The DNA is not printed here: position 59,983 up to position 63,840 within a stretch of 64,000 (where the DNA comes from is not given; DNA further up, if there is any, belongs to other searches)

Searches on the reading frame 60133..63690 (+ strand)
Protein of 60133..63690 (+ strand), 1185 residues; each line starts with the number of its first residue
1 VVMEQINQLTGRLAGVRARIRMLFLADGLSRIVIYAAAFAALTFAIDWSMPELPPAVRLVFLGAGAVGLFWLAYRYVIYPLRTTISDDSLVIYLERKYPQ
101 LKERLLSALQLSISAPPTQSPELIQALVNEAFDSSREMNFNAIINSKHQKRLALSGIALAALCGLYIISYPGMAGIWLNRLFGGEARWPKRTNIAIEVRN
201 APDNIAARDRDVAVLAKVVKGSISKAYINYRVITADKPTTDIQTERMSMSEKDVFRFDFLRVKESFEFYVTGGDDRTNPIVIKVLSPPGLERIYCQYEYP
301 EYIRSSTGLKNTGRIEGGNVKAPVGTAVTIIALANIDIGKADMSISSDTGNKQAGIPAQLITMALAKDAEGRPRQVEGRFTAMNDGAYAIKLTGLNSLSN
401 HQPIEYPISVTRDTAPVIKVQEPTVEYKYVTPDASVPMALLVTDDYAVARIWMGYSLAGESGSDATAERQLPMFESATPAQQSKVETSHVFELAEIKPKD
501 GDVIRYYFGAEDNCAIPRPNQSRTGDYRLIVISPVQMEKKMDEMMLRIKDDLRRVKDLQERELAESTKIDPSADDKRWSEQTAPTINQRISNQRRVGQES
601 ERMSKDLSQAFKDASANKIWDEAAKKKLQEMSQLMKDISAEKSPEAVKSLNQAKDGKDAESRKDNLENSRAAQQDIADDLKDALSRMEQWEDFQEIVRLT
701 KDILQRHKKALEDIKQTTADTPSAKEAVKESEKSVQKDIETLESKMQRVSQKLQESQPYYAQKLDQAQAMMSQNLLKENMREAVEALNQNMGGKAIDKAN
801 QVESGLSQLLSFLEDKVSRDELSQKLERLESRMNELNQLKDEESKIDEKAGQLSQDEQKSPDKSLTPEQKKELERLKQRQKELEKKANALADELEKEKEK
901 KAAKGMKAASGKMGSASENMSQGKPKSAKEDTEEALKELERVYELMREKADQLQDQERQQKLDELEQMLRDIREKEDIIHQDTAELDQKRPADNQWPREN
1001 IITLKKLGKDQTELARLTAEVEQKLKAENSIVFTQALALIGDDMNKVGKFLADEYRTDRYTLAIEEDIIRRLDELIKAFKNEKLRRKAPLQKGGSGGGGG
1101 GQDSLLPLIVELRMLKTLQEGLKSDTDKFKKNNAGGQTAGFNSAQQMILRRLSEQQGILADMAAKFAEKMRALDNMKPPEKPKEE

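Call 78: search_protein_families(library=pfam, proteins=[window:60133-63690:+], max_evalue=0.00001)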
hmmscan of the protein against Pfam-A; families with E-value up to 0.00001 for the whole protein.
window:60133-63690:+ (1185 aa): 1 family
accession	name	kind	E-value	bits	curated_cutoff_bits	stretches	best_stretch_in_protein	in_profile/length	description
PF13779.11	DUF4175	-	3.3e-10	39.1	27.3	1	300-512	193-377/825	Domain of unknown function (DUF4175)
